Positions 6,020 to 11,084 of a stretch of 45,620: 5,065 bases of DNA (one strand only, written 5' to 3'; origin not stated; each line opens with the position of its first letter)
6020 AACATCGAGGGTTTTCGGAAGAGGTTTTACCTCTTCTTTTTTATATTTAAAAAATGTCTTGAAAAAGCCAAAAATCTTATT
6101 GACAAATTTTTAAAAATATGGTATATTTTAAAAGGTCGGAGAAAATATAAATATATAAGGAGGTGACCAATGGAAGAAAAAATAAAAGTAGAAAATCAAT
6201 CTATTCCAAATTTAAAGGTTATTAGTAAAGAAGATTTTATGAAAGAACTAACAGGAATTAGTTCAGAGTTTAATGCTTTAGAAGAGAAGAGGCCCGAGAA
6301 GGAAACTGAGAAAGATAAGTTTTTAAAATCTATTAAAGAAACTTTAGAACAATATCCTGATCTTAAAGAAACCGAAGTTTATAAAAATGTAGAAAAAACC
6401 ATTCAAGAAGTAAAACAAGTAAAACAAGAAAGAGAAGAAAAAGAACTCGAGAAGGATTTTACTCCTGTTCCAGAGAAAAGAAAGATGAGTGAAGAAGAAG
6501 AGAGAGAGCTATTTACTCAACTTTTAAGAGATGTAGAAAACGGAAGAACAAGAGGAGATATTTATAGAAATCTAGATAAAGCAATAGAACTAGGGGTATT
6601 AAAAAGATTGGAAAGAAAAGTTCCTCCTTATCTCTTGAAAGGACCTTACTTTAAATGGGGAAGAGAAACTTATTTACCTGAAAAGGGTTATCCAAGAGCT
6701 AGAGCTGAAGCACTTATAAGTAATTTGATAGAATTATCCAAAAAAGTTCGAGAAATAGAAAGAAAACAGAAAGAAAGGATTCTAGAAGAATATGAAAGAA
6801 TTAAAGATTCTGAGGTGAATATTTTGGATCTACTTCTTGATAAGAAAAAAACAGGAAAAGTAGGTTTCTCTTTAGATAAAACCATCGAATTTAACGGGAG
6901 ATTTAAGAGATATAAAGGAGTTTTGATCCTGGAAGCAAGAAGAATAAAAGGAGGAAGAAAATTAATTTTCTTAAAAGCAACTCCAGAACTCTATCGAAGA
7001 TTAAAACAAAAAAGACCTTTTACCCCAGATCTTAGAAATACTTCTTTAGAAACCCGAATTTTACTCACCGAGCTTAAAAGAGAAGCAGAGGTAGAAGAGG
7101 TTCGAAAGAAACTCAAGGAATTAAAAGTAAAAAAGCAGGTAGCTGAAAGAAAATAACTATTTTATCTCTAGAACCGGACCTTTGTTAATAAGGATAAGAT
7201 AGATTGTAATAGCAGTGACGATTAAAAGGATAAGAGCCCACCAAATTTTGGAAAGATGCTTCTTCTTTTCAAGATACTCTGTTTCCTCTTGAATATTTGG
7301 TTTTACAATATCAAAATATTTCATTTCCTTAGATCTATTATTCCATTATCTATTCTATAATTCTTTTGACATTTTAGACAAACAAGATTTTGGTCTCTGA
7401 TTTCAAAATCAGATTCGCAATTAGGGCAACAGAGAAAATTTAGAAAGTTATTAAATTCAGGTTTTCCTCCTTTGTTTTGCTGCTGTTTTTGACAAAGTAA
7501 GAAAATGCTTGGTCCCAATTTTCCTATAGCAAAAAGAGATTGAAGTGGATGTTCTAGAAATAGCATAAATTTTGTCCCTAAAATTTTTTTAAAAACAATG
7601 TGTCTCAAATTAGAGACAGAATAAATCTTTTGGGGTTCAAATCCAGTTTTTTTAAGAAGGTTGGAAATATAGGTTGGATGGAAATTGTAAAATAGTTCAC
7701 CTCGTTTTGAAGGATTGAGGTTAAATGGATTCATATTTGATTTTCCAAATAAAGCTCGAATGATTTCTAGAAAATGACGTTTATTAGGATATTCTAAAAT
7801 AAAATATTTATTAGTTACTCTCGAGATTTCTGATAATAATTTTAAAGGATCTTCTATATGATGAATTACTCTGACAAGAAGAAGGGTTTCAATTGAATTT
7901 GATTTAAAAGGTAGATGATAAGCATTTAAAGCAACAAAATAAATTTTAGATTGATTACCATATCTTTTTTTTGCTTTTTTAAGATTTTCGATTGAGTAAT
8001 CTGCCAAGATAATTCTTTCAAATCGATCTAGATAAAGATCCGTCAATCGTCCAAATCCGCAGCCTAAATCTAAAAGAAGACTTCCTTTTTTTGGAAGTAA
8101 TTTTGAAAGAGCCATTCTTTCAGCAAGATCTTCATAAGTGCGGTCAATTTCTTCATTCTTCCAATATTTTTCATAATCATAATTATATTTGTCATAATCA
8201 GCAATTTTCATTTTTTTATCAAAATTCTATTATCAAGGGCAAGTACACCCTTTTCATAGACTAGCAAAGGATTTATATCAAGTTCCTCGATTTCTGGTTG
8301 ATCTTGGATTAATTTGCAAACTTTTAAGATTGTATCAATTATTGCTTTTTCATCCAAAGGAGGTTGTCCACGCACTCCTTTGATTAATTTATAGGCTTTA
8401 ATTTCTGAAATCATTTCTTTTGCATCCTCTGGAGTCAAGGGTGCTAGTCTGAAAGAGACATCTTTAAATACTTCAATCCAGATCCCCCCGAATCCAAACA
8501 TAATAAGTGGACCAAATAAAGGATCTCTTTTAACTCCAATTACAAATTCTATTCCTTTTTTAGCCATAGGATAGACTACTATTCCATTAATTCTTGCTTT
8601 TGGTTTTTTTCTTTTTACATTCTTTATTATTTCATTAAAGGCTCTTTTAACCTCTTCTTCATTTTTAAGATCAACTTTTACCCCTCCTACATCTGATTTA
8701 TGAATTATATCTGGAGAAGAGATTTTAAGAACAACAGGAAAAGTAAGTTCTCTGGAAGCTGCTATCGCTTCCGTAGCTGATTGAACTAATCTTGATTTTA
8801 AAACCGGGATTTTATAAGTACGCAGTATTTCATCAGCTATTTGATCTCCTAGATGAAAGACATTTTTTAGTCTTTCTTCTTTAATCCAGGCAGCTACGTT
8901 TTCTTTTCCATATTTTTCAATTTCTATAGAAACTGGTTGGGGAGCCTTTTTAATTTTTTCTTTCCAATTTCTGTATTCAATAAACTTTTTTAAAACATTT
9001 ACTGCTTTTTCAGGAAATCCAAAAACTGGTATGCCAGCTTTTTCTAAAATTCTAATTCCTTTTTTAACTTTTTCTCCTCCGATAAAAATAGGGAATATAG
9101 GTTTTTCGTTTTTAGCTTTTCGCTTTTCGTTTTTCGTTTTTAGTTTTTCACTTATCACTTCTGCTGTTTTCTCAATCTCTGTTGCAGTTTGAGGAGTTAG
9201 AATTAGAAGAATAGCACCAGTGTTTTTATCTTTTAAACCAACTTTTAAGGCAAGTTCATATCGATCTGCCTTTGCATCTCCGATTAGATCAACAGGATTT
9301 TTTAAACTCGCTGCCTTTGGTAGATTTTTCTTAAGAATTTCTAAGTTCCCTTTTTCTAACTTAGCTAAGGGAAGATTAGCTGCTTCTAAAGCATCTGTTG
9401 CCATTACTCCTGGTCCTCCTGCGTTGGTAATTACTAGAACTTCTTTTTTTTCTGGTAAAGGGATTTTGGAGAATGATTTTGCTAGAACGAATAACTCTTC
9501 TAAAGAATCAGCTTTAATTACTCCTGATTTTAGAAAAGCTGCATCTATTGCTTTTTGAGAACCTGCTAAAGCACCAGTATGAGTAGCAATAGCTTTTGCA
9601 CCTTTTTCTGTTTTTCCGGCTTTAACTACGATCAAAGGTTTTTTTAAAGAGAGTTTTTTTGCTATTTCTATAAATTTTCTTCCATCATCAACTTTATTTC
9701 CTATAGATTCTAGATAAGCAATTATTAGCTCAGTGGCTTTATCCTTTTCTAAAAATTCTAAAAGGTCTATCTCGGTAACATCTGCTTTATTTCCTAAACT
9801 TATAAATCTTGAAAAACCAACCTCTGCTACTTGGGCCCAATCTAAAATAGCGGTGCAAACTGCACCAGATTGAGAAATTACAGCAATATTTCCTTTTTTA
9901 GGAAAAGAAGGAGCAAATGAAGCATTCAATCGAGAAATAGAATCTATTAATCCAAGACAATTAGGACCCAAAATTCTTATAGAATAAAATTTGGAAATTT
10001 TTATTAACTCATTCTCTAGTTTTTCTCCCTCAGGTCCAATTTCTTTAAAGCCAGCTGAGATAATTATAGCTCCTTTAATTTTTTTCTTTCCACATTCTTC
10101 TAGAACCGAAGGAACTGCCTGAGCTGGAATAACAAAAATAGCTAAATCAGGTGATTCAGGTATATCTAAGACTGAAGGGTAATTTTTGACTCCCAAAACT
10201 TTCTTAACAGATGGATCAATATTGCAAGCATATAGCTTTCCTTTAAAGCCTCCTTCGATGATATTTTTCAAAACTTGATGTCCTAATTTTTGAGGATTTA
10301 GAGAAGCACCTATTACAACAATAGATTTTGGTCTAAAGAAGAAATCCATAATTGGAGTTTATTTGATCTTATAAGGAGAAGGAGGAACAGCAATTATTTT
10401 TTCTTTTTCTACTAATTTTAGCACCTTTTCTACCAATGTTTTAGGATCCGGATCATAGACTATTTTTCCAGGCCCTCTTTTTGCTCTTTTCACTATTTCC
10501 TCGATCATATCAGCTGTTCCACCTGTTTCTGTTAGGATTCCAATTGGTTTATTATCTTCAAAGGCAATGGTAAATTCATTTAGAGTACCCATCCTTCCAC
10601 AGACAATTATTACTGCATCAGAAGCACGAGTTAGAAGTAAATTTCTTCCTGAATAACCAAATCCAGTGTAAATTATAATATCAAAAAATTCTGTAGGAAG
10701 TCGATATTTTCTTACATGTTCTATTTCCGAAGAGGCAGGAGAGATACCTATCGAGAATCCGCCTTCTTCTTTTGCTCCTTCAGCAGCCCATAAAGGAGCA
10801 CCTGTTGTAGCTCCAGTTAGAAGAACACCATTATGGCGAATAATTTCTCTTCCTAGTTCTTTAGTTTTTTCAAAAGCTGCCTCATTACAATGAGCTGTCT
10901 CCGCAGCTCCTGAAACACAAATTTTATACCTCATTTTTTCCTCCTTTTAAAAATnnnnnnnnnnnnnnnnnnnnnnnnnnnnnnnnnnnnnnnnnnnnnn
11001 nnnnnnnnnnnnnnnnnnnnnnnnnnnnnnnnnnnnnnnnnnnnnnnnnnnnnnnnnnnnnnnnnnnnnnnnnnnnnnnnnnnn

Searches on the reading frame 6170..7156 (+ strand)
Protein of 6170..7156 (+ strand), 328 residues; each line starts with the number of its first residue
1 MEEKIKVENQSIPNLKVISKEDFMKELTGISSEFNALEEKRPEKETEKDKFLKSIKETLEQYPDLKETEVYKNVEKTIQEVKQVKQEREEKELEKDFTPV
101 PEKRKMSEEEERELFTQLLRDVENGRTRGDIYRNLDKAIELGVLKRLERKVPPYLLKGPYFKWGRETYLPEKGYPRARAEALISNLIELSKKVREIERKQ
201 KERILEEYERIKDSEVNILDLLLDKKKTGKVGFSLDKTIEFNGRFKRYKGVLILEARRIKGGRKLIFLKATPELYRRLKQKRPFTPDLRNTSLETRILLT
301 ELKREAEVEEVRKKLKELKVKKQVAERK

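Call 3: search_protein_families(library=pfam, proteins=[window:6170-7156:+], max_evalue=1)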
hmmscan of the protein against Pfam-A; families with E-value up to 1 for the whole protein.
window:6170-7156:+ (328 aa): 5 families
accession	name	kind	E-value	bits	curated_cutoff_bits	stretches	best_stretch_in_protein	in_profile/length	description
PF24235.1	RHG29_45_N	-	3.3e-05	24.5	27.7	1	36-97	28-89/108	Rho GTPase-activating protein 29/45 N-terminal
PF04011.17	LemA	-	0.024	14.9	26.2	1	39-83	51-96/149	LemA family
PF00373.23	FERM_M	-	0.036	14.9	23.8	1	104-201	4-93/112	FERM central domain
PF11221.13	Med21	-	0.046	14.5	37.3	1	4-61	85-141/144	Subunit 21 of Mediator complex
PF04255.20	DUF433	-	0.39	11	23.6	0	54-71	33-50/56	Protein of unknown function (DUF433)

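Call 4: search_protein_families(library=ncbifam, proteins=[window:6170-7156:+], max_evalue=1)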
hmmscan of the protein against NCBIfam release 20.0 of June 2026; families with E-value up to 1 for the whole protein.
window:6170-7156:+ (328 aa): 2 families
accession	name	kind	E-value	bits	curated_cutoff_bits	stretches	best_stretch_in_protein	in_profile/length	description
NF007512.0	PRK10116.1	equivalog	0.063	13.4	167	1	256-307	27-77/142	universal stress protein UspC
NF003520.0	PRK05183.1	subfamily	0.26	9.6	620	1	39-100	532-593/621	Fe-S protein assembly chaperone HscA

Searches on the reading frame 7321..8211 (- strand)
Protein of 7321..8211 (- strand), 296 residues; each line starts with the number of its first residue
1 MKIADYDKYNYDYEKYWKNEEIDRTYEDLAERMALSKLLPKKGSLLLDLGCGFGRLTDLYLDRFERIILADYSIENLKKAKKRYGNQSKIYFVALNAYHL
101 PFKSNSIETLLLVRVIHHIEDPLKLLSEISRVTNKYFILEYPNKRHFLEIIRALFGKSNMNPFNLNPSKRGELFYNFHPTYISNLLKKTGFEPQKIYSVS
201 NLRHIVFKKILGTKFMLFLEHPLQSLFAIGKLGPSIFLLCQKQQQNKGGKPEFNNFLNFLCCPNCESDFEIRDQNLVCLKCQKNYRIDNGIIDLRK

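Call 70: search_protein_families(library=pfam, proteins=[window:7321-8211:-], max_evalue=0.00001)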
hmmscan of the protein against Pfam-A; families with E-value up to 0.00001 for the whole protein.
window:7321-8211:- (296 aa): 6 families
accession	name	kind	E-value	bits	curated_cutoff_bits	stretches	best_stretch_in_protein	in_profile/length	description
PF08241.18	Methyltransf_11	-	8.6e-18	65.2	21.2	1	47-134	1-88/95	Methyltransferase domain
PF13649.12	Methyltransf_25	-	9.8e-14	52.3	27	1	47-134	2-94/97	Methyltransferase domain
PF13489.12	Methyltransf_23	-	1.9e-10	41.2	27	1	23-193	6-161/164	Methyltransferase domain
PF13847.12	Methyltransf_31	-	2.3e-10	40.8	27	1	41-153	2-124/145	Methyltransferase domain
PF08242.18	Methyltransf_12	-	5e-09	37.2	30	1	47-133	1-92/98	Methyltransferase domain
PF01209.24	Ubie_methyltran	-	1.3e-06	28.3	20.1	1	38-133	43-143/233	ubiE/COQ5 methyltransferase family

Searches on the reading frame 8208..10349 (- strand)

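Call 70: search_protein_families(library=pfam, proteins=[window:8208-10349:-], max_evalue=0.00001)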
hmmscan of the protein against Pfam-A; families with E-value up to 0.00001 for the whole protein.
window:8208-10349:- (713 aa): 5 families
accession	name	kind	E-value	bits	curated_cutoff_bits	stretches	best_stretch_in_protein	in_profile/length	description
PF13549.11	ATP-grasp_5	-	1.3e-83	280.2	27.6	1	500-711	10-221/221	ATP-grasp domain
PF13607.11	Succ_CoA_lig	-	6.2e-51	172.2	27.4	1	152-292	1-137/138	Succinyl-CoA ligase like flavodoxin domain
PF13380.12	CoA_binding_2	-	8.2e-21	75.1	22.8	1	8-134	1-113/116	CoA binding domain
PF02629.25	CoA_binding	-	1.4e-11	45.4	22.3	1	6-100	2-97/97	CoA binding domain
PF19045.5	Ligase_CoA_2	-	2.1e-10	41.3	23.7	1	304-454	1-149/162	Ligase-CoA domain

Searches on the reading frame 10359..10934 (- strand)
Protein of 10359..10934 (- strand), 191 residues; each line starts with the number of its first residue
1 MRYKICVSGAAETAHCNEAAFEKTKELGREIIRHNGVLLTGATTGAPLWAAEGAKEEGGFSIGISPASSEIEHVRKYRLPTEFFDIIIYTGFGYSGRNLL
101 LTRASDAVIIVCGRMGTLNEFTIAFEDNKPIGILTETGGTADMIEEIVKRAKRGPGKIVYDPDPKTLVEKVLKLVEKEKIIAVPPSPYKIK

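Call 70: search_protein_families(library=pfam, proteins=[window:10359-10934:-], max_evalue=0.00001)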
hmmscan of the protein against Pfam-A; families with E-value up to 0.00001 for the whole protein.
window:10359-10934:- (191 aa): 1 family
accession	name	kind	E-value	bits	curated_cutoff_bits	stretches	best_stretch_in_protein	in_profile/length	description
PF18306.6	LDcluster4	-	1.8e-35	122.2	26.3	1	3-167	2-150/151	SLOG cluster4 family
